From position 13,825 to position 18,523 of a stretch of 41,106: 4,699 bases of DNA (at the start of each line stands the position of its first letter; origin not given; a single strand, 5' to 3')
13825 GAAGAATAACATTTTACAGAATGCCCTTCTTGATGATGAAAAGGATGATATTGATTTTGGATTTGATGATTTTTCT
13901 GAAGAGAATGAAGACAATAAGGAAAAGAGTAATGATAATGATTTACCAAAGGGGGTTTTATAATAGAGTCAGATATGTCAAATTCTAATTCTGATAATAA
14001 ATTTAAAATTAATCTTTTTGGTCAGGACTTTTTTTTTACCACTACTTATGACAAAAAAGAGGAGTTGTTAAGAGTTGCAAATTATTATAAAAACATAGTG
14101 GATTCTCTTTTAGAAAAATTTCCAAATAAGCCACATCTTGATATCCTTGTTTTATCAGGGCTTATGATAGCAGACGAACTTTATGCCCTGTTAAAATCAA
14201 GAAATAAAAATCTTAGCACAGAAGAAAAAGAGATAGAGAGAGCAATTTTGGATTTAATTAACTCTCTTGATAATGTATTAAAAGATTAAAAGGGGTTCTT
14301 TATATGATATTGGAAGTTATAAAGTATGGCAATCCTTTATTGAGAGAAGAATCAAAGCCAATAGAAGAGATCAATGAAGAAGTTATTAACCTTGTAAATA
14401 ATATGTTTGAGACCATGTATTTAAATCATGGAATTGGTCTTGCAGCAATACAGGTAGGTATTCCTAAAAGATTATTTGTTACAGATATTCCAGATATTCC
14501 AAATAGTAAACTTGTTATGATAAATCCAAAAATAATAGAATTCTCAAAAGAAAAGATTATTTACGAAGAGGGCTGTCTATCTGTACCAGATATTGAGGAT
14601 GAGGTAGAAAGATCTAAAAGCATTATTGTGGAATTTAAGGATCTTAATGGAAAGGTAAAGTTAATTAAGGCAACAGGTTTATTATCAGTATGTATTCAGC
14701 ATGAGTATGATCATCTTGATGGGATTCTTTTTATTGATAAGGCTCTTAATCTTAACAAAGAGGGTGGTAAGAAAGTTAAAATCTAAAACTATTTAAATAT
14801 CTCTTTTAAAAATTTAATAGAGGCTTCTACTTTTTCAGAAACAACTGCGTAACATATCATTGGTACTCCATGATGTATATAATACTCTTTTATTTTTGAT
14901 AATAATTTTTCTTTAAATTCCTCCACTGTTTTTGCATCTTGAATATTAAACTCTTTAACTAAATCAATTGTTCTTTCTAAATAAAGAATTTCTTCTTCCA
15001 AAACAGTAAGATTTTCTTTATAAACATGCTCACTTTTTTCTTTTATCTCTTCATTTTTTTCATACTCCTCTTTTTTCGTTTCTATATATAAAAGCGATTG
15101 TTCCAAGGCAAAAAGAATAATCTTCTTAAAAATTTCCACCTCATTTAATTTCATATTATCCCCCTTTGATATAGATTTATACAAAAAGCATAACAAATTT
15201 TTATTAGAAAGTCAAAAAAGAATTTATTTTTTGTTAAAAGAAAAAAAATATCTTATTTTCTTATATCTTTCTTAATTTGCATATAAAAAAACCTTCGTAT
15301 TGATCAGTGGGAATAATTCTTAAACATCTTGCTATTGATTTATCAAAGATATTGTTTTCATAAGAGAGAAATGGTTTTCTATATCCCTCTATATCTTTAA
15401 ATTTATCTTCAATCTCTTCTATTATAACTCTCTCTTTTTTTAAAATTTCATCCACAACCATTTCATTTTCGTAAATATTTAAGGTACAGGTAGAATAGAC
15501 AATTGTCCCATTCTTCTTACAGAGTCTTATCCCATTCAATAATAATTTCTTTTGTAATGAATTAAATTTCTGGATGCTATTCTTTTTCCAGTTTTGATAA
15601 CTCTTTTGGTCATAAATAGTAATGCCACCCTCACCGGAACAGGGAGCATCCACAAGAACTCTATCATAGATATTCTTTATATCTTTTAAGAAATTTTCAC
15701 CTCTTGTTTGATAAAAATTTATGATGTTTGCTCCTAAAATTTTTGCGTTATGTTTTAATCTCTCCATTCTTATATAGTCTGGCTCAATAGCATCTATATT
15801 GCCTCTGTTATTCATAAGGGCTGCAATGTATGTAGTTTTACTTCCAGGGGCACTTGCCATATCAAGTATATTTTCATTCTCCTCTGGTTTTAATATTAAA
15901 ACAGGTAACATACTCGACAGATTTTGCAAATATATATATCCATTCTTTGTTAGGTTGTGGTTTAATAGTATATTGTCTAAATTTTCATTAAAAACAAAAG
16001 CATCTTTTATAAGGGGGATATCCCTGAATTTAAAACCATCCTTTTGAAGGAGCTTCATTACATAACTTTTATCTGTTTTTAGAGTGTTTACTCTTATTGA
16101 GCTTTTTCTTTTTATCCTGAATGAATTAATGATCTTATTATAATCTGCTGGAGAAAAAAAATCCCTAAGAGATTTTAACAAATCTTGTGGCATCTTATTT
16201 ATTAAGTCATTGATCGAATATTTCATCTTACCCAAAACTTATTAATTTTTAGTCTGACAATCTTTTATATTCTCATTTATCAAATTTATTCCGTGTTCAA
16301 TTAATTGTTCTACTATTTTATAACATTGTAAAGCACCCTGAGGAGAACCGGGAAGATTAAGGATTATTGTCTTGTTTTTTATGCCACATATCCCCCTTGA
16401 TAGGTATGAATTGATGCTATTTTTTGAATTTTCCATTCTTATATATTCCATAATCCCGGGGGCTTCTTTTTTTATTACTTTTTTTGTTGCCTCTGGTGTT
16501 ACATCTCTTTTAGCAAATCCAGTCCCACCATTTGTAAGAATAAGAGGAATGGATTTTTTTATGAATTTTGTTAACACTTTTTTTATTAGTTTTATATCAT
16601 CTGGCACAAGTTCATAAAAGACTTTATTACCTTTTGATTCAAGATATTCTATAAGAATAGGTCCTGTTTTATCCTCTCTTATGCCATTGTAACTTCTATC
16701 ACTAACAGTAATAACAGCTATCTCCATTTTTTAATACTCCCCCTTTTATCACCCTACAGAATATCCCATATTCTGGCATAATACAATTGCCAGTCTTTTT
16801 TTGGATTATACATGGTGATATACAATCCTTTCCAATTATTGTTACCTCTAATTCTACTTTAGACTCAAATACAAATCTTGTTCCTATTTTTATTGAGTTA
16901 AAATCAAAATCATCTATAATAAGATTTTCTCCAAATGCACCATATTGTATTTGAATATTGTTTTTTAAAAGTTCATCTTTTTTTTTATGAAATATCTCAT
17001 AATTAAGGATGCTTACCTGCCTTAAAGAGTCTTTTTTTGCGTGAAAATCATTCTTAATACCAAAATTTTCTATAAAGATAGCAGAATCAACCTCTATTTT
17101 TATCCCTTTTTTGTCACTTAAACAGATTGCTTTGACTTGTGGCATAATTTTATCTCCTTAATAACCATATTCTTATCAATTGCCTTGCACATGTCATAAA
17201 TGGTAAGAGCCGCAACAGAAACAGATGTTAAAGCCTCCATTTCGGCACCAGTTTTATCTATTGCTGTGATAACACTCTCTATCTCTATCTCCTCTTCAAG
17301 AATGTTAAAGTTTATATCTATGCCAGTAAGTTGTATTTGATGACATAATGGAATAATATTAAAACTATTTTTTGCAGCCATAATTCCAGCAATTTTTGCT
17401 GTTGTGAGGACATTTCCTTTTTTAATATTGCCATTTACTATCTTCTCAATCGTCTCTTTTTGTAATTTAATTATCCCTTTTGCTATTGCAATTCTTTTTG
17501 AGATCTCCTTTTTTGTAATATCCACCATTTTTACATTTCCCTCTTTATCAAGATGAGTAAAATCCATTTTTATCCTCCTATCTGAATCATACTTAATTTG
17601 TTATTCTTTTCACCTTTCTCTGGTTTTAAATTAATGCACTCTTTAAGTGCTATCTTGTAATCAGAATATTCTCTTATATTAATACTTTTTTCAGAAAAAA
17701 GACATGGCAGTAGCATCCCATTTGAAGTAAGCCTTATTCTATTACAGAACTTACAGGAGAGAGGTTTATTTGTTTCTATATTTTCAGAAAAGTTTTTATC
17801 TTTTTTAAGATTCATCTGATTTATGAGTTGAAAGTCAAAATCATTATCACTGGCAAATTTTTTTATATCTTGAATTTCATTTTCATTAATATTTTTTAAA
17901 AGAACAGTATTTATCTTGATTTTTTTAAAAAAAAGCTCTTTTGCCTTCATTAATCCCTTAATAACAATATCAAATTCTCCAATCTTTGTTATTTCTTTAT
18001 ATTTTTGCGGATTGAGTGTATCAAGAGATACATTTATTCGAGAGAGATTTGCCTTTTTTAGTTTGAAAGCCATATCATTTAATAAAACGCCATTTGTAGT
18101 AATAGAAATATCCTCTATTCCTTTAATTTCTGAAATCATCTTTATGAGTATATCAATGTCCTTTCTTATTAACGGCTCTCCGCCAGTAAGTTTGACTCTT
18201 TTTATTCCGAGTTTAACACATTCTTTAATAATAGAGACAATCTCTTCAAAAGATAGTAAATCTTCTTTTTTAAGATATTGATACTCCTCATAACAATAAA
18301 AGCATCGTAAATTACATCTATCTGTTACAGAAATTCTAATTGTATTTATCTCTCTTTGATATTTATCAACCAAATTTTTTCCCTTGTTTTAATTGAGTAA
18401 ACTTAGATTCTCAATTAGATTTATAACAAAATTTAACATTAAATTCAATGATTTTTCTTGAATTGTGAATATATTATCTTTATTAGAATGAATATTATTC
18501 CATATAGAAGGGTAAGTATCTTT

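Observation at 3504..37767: Highly iterated palindrome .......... (extended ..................) scattered through genes and spacers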

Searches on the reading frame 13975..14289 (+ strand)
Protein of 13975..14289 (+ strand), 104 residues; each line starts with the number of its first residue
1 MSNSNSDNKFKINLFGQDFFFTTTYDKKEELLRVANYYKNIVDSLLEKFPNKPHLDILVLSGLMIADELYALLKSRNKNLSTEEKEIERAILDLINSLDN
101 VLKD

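Call 7: search_protein_families(library=pfam, proteins=[window:13975-14289:+])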
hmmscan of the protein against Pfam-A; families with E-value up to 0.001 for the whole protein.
window:13975-14289:+ (104 aa): 1 family
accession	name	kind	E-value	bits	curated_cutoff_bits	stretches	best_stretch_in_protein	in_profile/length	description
PF05164.18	ZapA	-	1.9e-10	41.4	23.8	1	11-95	2-85/88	Cell division protein ZapA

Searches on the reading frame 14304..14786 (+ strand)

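Call 7: search_protein_families(library=pfam, proteins=[window:14304-14786:+])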
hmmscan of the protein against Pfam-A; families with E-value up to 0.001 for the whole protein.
window:14304-14786:+ (160 aa): 1 family
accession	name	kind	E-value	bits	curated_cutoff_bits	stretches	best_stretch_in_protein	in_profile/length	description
PF01327.26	Pep_deformylase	-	1.8e-52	177.5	22.8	1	3-151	2-154/156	Polypeptide deformylase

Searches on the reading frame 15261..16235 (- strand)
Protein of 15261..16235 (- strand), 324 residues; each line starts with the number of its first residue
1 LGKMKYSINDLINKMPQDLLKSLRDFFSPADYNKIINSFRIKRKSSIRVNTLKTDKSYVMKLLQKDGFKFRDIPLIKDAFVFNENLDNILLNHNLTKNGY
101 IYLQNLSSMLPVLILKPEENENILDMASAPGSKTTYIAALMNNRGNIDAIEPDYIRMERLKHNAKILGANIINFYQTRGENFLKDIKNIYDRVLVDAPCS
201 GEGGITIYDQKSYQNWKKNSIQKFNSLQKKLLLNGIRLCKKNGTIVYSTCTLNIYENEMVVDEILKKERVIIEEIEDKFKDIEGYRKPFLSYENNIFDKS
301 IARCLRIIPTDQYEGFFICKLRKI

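Call 7: search_protein_families(library=pfam, proteins=[window:15261-16235:-])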
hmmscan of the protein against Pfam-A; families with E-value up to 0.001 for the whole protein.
window:15261-16235:- (324 aa): 5 families
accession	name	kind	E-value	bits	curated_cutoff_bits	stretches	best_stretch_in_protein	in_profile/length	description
PF01189.24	Methyltr_RsmB-F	-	2.8e-45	154.9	27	1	113-322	2-199/199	16S rRNA methyltransferase RsmB/F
PF17125.10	Methyltr_RsmF_N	-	1.3e-09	38.8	34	1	15-105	1-85/86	N-terminal domain of 16S rRNA methyltransferase RsmF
PF22458.1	RsmF-B_ferredox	-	2.9e-06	27.8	27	1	16-85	2-70/74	Methyltr_RsmF/B-like, ferredoxin-like domain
PF21148.3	NSUN5_fdxn-like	-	0.00017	22.4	24.5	0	47-74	5-32/78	NOL1/NOP2/Sun domain family member 5, ferredoxin-like domain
PF13847.12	Methyltransf_31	-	0.00028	21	27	1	118-266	2-114/145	Methyltransferase domain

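Call 39: find_homologous_proteins(query=window:15264-16235:-, max_evalue=1e-20)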
Query window:15264-16235:- (324 aa): 7276 proteins with E <= 1e-20 among 8000 candidates; the best 120 are listed.
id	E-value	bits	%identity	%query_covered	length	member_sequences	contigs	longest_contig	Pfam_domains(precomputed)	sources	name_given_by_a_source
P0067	2.6e-201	685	100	96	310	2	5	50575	PF17125.11,PF01189.24,PF22458.2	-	-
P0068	1.8e-152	525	74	99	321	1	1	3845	PF13847.13,PF17125.11,PF21148.4,PF01189.24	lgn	-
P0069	2.1e-141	488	68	99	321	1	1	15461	PF01189.24,PF22458.2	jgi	-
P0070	2.2e-141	488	69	99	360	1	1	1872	PF17125.11,PF01189.24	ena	-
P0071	1.4e-139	482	68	99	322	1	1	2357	PF13847.13,PF17125.11,PF01189.24,PF22458.2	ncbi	-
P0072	4.6e-138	477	67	99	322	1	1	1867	PF13847.13,PF01189.24,PF22458.2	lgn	-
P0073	6.4e-100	352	52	98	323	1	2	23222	PF01189.24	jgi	jgi:NOL1/NOP2/sun family putative RNA methylase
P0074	1.2e-98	348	54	98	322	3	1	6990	PF17125.11,PF01189.24,PF22458.2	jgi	-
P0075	9.4e-98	345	51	98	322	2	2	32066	PF17125.11,PF01189.24,PF22458.2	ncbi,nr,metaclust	ncbi:MAG: hypothetical protein A2086_09505 [Spirochaetes bacterium GWD1_27_9]|nr:MAG: hypothetical p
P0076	1.1e-97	345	53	98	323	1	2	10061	PF17125.11,PF01189.24,PF22458.2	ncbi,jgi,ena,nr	ncbi:MAG TPA: RsmB/NOP family class I SAM-dependent RNA methyltransferase [Spirochaetota bacterium]|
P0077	3.7e-96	340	52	98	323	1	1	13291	PF13847.13,PF01189.24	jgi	-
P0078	8.7e-96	339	53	98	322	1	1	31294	PF01189.24,PF22458.2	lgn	-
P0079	3.1e-94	334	51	96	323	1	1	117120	PF01189.24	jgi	jgi:NOL1/NOP2/sun family putative RNA methylase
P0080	2.7e-92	327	50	98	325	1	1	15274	PF01189.24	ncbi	-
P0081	1.3e-91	325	50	98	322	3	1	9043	PF17125.11,PF01189.24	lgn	-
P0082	1.8e-90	321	51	98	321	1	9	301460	PF13847.13,PF01189.24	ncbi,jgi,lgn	jgi:16S rRNA (cytosine1407-C5)-methyltransferase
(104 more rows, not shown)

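Call 40: find_encoding_contigs(protein=P0069, flank=10000, max_places=2)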
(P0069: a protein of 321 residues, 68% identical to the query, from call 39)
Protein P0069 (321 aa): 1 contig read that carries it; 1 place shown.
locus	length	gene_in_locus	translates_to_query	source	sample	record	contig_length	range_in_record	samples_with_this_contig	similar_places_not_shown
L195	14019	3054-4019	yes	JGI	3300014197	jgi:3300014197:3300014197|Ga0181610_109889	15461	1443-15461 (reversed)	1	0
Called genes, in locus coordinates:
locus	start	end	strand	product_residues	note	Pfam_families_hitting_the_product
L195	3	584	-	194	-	?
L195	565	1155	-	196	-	PF01195:Pept_tRNA_hydro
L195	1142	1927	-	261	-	PF02880:PGM_PMM_III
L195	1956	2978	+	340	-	PF04754:Transposase_31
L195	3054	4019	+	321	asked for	PF22458:RsmF-B_ferredox (weak), PF01189:Methyltr_RsmB-F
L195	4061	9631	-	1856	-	PF17957:Big_7 (faint), PF19077:Big_13 (faint)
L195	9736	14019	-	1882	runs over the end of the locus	PF15418:DUF4625 (faint), PF17957:Big_7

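Call 41: find_encoding_contigs(protein=P0075, flank=10000, max_places=2)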
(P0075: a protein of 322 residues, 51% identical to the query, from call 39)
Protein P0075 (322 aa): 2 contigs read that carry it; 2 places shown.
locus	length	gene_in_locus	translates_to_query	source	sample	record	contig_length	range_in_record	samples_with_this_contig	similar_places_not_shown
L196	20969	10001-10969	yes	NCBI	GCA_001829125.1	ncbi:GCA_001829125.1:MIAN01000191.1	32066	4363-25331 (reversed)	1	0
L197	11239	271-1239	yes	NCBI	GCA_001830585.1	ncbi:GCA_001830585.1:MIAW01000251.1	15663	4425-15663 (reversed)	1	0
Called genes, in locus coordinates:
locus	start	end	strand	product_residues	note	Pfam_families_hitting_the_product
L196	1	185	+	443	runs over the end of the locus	PF12796:Ank_2, PF13606:Ank_3 (faint), PF13637:Ank_4 (weak), PF00023:Ank (weak), PF13857:Ank_5 (faint), PF12796:Ank_2, PF13637:Ank_4 (weak)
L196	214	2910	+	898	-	PF13715:CarbopepD_reg_2 (weak), PF07715:Plug (weak)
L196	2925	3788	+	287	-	-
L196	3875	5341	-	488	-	PF00072:Response_reg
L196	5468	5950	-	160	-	-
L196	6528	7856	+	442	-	PF01555:N6_N4_Mtase, PF00565:SNase (weak)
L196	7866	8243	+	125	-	PF02537:CRCB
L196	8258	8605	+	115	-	PF02641:DUF190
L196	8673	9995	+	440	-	PF05496:RuvB_N, PF13191:AAA_16 (faint), PF00004:AAA, PF07728:AAA_5 (weak), PF13173:AAA_14 (weak), PF16193:AAA_assoc_2, PF12002:MgsA_C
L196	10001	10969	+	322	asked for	PF17125:Methyltr_RsmF_N (weak), PF22458:RsmF-B_ferredox (weak), PF01189:Methyltr_RsmB-F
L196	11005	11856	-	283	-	PF07726:AAA_3 (weak), PF07728:AAA_5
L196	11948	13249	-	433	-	PF13581:HATPase_c_2, PF00027:cNMP_binding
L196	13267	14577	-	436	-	PF02310:B12-binding, PF04055:Radical_SAM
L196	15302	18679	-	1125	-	PF00873:ACR_tran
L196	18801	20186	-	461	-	PF25919:BSH_CusB, PF25973:BSH_CzcB, PF25944:Beta-barrel_RND, PF25954:Beta-barrel_RND_2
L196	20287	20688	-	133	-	-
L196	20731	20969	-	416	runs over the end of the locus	PF02321:OEP (faint)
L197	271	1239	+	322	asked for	PF17125:Methyltr_RsmF_N (weak), PF22458:RsmF-B_ferredox (weak), PF01189:Methyltr_RsmB-F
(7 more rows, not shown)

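Call 42: find_encoding_contigs(protein=P0079, flank=10000, max_places=2)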
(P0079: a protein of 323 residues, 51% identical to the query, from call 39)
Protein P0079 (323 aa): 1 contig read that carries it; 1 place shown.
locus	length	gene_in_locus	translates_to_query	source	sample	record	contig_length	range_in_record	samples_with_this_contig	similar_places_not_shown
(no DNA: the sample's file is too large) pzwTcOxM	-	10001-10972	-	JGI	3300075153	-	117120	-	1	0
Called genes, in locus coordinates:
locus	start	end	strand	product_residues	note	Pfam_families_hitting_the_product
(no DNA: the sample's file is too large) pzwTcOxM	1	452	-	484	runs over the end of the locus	PF00232:Glyco_hydro_1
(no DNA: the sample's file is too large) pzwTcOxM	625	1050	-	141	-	-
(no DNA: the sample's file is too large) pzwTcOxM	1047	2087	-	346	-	-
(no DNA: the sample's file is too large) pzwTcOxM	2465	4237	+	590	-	PF02686:GatC (weak), PF02934:GatB_N, PF02637:GatB_Yqey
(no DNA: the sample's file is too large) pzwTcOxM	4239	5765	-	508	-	PF03976:PPK2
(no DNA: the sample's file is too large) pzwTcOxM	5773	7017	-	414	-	-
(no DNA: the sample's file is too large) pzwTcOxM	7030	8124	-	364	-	PF03994:DUF350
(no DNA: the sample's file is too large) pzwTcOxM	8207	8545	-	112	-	PF01253:SUI1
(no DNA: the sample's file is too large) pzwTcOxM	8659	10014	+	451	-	PF00158:Sigma54_activat (faint), PF05496:RuvB_N, PF20720:nSTAND3 (faint), PF00004:AAA, PF07728:AAA_5 (weak), PF13173:AAA_14 (weak), PF16193:AAA_assoc_2, PF12002:MgsA_C, +1 more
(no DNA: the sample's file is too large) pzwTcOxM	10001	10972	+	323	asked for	PF01189:Methyltr_RsmB-F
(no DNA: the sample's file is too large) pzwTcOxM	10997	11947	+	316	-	PF13606:Ank_3 (faint), PF12796:Ank_2 (weak), PF13637:Ank_4 (faint), PF13857:Ank_5 (faint), PF00023:Ank (faint), PF12796:Ank_2 (weak)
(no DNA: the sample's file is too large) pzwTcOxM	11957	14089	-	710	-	PF00933:Glyco_hydro_3, PF01915:Glyco_hydro_3_C, PF14310:Fn3-like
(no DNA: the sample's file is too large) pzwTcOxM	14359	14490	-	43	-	-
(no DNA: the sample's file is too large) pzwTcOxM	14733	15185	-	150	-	-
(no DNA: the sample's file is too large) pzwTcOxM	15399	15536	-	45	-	-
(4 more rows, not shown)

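Call 45: find_encoding_contigs(protein=P0068, flank=10000, max_places=2)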
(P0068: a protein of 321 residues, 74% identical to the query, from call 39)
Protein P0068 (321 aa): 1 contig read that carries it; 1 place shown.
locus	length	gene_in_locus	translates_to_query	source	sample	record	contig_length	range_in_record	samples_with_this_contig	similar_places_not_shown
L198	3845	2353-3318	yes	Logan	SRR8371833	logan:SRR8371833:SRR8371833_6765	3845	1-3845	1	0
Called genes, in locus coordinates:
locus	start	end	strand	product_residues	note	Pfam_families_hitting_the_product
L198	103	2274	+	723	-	PF07228:SpoIIE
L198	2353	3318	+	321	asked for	PF17125:Methyltr_RsmF_N (weak), PF21148:NSUN5_fdxn-like (faint), PF01189:Methyltr_RsmB-F, PF13847:Methyltransf_31 (weak)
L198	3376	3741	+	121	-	-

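Call 46: find_encoding_contigs(protein=P0071, flank=10000, max_places=2)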
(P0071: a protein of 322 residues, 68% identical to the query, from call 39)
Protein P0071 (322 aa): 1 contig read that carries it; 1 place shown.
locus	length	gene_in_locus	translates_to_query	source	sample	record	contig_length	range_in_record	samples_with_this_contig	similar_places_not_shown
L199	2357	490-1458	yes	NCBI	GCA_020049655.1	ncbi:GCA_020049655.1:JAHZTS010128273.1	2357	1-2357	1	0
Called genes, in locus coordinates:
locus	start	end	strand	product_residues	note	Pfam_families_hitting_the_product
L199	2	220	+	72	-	?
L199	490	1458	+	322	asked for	PF17125:Methyltr_RsmF_N (weak), PF22458:RsmF-B_ferredox (weak), PF01189:Methyltr_RsmB-F, PF13847:Methyltransf_31 (weak)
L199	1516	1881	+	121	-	-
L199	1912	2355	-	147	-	?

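Call 47: find_encoding_contigs(protein=P0082, flank=10000, max_places=3)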
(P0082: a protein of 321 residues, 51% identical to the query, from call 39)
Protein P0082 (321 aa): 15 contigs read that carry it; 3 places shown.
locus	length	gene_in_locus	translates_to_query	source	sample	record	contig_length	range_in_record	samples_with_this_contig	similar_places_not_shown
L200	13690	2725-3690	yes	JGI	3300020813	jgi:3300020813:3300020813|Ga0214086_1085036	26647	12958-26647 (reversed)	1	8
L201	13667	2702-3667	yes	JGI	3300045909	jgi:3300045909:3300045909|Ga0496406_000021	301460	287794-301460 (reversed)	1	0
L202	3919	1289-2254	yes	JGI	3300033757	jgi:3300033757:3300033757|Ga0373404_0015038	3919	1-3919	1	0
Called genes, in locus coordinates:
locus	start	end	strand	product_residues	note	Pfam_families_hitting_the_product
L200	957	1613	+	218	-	-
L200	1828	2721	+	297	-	PF00892:EamA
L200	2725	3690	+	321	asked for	PF01189:Methyltr_RsmB-F, PF13847:Methyltransf_31 (weak)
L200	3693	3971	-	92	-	-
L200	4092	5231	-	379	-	-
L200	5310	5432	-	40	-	-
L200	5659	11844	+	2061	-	PF19077:Big_13 (faint), PF13750:Big_3_3 (faint), PF17957:Big_7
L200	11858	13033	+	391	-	PF00202:Aminotran_3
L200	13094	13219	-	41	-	-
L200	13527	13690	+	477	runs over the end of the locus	PF08308:PEGA (weak), PF01731:Arylesterase (faint), PF02239:Cytochrom_D1 (faint), PF10282:Lactonase (faint), PF23414:Beta-prop_EML_2 (faint), PF21783:YNCE (weak), PF03088:Str_synth (faint), PF25174:Beta-prop_THOC3 (weak)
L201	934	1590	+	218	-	-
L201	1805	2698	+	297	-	PF00892:EamA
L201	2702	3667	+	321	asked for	PF01189:Methyltr_RsmB-F, PF13847:Methyltransf_31 (weak)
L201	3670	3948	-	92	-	-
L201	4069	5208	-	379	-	-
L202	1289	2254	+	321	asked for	PF01189:Methyltr_RsmB-F, PF13847:Methyltransf_31 (weak)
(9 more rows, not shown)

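Call 78: search_protein_families(library=pfam, proteins=[L196:6528-7856:+, L196:5468-5950:-])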
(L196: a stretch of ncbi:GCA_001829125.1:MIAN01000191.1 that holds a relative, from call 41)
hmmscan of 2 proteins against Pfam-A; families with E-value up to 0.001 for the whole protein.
L196:6528-7856:+ (442 aa): 2 families
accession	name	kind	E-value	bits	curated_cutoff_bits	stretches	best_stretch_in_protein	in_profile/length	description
PF01555.25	N6_N4_Mtase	-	1.4e-42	146.6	26.7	1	22-252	1-220/221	DNA methylase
PF00565.23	SNase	-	1.1e-06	29.5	21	1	353-422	23-93/107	Staphylococcal nuclease homologue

L196:5468-5950:- (160 aa): 0 families

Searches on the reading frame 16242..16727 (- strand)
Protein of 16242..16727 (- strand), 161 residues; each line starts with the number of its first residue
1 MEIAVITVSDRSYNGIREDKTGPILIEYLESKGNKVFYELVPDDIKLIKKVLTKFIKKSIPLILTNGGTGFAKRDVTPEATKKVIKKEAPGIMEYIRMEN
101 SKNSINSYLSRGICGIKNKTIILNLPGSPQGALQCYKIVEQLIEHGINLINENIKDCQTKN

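Call 7: search_protein_families(library=pfam, proteins=[window:16242-16727:-])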
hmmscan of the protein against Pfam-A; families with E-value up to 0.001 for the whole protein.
window:16242-16727:- (161 aa): 1 family
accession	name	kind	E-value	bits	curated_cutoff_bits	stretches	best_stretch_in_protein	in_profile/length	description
PF00994.29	MoCF_biosynth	-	1.3e-26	93.5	26.6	1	4-141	1-140/144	Probable molybdopterin binding domain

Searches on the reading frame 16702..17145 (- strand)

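Call 7: search_protein_families(library=pfam, proteins=[window:16702-17145:-])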
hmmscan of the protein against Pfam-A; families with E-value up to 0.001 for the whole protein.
window:16702-17145:- (147 aa): 1 family
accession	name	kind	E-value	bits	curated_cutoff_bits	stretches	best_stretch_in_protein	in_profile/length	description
PF03473.23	MOSC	-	1.3e-08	35.3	22.7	1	42-143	10-118/120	MOSC domain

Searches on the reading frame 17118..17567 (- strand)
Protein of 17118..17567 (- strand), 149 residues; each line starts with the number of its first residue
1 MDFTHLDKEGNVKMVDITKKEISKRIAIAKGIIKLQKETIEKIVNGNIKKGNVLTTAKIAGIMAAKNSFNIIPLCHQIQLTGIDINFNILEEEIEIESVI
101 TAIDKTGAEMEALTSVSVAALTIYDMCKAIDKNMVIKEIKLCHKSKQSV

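Call 10: search_protein_families(library=pfam, proteins=[window:17118-17567:-])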
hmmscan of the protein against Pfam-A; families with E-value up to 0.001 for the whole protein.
window:17118-17567:- (149 aa): 1 family
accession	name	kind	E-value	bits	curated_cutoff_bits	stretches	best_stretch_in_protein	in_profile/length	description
PF01967.27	MoaC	-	2.8e-51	173.5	27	1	14-146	1-135/136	MoaC family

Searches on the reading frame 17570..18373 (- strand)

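Call 10: search_protein_families(library=pfam, proteins=[window:17570-18373:-])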
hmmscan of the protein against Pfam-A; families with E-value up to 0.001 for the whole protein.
window:17570-18373:- (267 aa): 3 families
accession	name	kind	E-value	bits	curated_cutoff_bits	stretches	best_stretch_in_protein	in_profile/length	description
PF04055.27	Radical_SAM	-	5.7e-37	127.9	29.5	1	14-174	1-166/166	Radical SAM superfamily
PF06463.18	Mob_synth_C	-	4.7e-09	36.7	37.4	1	204-237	66-102/128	Molybdenum Cofactor Synthesis C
PF13353.11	Fer4_12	-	1.6e-08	35.4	22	1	19-127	14-123/137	4Fe-4S single cluster domain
